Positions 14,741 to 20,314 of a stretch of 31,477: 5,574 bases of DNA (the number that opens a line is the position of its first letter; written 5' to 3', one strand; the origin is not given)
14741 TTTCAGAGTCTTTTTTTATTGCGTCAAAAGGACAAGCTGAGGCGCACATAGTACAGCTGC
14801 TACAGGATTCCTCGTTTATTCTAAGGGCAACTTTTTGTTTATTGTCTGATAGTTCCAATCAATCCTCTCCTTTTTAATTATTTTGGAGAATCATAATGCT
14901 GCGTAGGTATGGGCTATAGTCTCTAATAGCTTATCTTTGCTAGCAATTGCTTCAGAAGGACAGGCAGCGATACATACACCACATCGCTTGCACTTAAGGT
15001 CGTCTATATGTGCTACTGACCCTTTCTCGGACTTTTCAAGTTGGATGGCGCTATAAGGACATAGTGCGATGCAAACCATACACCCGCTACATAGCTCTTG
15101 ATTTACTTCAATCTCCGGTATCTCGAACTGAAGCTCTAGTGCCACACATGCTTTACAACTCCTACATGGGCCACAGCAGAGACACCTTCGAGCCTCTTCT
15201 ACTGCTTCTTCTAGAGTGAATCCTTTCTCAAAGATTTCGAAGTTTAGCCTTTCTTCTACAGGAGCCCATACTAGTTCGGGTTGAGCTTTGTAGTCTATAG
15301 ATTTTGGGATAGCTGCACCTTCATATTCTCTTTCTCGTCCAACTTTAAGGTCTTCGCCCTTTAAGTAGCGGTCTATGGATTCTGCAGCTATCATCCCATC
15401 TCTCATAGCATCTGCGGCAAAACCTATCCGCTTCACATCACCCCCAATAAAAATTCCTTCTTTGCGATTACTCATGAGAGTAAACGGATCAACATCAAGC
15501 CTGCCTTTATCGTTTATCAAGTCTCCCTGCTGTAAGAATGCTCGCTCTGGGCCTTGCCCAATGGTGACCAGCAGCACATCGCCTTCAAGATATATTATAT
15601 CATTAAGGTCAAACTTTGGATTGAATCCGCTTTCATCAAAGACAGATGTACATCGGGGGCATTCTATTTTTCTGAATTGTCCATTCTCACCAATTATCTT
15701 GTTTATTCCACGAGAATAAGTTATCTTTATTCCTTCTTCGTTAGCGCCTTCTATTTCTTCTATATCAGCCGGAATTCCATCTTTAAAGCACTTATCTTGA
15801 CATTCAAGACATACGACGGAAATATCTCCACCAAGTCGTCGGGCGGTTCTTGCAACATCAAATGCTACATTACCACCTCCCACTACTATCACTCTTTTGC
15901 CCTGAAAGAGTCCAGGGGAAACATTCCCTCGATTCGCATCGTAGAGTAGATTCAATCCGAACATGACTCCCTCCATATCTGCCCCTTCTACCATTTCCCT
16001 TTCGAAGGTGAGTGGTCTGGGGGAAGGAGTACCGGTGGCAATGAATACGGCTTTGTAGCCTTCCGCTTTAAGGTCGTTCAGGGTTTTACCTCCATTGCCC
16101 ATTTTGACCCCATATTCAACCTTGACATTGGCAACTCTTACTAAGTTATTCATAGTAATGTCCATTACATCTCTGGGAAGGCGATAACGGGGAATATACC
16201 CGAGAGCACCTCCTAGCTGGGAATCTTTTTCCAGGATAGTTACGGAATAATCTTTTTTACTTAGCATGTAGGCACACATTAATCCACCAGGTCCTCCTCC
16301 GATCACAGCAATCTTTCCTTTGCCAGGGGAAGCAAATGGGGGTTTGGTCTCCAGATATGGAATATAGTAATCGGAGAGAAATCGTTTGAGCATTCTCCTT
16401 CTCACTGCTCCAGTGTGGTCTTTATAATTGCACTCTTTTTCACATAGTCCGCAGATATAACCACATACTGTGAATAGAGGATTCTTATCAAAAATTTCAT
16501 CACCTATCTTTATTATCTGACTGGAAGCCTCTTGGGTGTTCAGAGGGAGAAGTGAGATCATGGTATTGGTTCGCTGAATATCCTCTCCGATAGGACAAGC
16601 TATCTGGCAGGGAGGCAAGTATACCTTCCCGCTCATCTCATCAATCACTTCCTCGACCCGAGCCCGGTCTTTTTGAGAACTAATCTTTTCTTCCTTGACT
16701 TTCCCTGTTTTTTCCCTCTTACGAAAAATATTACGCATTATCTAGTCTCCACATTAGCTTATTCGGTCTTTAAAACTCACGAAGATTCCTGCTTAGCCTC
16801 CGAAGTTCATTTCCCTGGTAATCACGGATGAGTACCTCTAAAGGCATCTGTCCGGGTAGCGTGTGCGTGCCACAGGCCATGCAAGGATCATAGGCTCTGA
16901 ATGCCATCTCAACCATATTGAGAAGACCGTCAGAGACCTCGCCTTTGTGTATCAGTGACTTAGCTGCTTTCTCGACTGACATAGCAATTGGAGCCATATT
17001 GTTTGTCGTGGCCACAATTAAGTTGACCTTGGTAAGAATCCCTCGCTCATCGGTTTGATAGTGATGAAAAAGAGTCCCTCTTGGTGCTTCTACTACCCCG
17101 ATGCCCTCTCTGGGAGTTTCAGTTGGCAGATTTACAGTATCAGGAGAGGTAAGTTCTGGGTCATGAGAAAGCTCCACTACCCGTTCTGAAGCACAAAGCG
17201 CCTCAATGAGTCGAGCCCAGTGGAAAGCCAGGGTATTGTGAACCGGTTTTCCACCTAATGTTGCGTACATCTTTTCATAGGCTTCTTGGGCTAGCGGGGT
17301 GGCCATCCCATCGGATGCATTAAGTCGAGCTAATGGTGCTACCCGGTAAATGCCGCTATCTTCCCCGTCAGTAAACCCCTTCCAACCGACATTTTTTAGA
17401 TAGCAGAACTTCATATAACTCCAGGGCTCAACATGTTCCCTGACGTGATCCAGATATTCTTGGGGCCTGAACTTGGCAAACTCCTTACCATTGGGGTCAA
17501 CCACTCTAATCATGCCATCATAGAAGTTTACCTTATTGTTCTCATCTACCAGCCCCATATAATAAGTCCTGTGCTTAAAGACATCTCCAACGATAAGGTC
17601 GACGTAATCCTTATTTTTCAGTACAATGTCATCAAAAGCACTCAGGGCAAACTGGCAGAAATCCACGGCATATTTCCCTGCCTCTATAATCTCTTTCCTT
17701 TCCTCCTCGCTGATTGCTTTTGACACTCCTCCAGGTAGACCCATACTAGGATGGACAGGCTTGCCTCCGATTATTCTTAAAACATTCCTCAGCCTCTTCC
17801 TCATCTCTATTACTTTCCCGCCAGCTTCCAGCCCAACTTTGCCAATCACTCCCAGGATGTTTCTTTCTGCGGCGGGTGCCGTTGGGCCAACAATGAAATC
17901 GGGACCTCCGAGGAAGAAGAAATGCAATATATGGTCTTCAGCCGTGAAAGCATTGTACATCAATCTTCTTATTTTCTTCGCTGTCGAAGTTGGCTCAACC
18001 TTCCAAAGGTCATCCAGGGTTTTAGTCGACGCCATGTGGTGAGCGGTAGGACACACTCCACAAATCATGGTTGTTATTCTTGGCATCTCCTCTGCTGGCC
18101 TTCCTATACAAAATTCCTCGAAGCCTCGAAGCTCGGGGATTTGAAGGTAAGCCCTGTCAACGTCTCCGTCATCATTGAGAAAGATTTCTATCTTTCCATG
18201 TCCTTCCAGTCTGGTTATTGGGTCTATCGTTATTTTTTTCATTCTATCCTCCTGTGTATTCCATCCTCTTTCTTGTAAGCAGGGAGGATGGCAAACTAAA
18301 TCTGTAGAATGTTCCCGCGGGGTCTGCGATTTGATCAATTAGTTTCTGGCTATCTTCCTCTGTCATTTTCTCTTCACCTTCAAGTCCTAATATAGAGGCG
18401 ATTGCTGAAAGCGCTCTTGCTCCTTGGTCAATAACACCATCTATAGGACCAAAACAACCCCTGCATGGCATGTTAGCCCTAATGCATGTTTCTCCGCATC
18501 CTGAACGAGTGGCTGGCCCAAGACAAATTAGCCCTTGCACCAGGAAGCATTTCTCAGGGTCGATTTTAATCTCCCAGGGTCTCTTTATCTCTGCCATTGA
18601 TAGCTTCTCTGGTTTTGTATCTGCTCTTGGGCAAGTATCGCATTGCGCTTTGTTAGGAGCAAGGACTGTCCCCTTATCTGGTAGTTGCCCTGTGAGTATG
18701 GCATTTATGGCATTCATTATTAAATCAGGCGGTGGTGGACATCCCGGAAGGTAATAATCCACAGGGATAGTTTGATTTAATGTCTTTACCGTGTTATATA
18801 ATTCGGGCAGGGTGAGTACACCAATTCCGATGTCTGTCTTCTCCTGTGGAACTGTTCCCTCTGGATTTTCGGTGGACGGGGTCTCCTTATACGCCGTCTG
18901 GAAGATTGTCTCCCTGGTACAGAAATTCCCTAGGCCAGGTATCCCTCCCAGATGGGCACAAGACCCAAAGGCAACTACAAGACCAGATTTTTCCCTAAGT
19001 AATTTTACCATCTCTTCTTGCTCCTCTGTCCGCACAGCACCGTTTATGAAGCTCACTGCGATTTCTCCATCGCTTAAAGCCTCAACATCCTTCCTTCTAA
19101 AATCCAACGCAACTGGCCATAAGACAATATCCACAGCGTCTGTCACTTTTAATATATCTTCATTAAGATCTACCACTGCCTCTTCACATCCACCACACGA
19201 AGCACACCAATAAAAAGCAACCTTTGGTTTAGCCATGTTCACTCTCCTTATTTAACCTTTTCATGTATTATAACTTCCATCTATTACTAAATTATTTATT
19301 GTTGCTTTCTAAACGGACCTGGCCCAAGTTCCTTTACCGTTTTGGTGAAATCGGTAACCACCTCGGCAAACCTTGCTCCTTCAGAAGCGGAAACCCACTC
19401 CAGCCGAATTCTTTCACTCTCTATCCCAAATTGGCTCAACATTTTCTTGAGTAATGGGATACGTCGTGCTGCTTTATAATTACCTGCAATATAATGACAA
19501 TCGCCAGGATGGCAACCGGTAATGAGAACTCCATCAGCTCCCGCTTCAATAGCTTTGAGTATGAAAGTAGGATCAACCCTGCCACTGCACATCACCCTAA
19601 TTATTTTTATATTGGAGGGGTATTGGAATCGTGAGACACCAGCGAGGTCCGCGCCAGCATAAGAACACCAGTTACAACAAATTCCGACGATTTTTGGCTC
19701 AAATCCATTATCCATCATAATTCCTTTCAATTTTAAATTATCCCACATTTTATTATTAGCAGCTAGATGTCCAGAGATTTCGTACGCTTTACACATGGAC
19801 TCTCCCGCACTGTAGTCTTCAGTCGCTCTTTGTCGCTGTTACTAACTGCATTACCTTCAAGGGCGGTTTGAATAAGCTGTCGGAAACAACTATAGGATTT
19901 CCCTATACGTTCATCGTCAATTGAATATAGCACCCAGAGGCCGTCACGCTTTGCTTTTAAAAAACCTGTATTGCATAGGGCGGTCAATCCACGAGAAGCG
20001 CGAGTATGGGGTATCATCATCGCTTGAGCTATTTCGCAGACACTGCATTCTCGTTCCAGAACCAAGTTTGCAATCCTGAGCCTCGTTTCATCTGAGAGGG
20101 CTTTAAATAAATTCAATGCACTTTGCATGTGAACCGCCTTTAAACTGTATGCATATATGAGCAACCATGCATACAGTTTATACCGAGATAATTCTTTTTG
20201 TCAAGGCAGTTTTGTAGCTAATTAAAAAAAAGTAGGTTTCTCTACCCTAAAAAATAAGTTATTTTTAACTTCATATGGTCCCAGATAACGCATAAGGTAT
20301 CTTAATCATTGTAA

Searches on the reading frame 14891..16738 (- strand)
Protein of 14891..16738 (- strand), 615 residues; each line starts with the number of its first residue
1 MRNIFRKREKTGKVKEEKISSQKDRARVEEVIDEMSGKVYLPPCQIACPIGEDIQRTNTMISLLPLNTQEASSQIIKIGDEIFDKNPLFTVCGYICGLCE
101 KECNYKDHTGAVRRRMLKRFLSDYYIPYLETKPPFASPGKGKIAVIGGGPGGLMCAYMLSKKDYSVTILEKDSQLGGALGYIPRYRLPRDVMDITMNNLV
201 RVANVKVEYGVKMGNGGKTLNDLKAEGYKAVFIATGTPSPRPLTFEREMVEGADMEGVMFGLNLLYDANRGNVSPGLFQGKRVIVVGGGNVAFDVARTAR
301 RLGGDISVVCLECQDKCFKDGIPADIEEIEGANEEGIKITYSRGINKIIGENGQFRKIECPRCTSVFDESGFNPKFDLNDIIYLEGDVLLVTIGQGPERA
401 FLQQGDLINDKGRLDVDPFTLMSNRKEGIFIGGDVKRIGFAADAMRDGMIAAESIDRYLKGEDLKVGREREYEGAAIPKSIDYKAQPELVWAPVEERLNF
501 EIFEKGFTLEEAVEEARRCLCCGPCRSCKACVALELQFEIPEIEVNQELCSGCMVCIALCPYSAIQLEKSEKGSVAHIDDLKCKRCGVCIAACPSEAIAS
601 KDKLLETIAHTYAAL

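Call 84: search_protein_families(library=pfam, proteins=[window:14891-16738:-], max_evalue=0.00001)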
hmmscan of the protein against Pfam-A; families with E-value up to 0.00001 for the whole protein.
window:14891-16738:- (615 aa): 12 families
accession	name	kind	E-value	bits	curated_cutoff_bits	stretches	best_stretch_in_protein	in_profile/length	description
PF07992.20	Pyr_redox_2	-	5.1e-27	95.5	26.1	1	142-448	2-291/291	Pyridine nucleotide-disulphide oxidoreductase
PF00070.33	Pyr_redox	-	3.6e-11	43.9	22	0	282-358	1-77/82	Pyridine nucleotide-disulphide oxidoreductase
PF13738.12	Pyr_redox_3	-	1.3e-10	41.5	30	0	145-178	2-35/305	Pyridine nucleotide-disulphide oxidoreductase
PF13450.12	NAD_binding_8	-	4.2e-10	40.2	21.9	1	145-181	1-37/68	NAD(P)-binding Rossmann-like domain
PF12838.12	Fer4_7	-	5e-09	36.9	27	1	550-597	2-52/52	4Fe-4S dicluster domain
PF13237.11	Fer4_10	-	1.7e-08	34.7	25.5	1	544-594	3-53/53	4Fe-4S dicluster domain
PF00037.32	Fer4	-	2.3e-08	33.9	21.1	0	543-566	1-24/24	4Fe-4S binding domain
PF01266.30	DAO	-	4.5e-07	30.1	27.9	1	142-178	1-38/353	FAD dependent oxidoreductase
PF13187.11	Fer4_9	-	1.1e-06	28.9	27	1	550-598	2-52/52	4Fe-4S dicluster domain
PF03486.20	HI0933_like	-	1.4e-06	28.4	50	1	142-176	2-36/244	HI0933-like protein Rossmann domain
PF12837.12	Fer4_6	-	2.6e-06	27.5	25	0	575-598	1-24/24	4Fe-4S binding domain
PF14691.11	Fer4_20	-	7.1e-06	26.2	25.8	1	42-125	30-108/113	Dihydroprymidine dehydrogenase domain II, 4Fe-4S cluster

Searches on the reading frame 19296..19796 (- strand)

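Call 84: search_protein_families(library=pfam, proteins=[window:19296-19796:-], max_evalue=0.00001)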
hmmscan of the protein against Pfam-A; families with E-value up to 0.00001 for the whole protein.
window:19296-19796:- (166 aa): 1 family
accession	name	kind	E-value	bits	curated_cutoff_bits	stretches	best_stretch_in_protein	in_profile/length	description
PF02662.21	FlpD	-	2.9e-57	192.4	22.3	1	36-158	1-123/123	Methyl-viologen-reducing hydrogenase, delta subunit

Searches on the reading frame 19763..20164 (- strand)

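Call 84: search_protein_families(library=pfam, proteins=[window:19763-20164:-], max_evalue=0.00001)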
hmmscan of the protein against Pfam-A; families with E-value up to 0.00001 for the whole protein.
window:19763-20164:- (133 aa): 1 family
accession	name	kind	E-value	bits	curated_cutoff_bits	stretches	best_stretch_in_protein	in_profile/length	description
PF01022.26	HTH_5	-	9.4e-06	25.9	22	0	25-69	1-45/47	Bacterial regulatory protein, arsR family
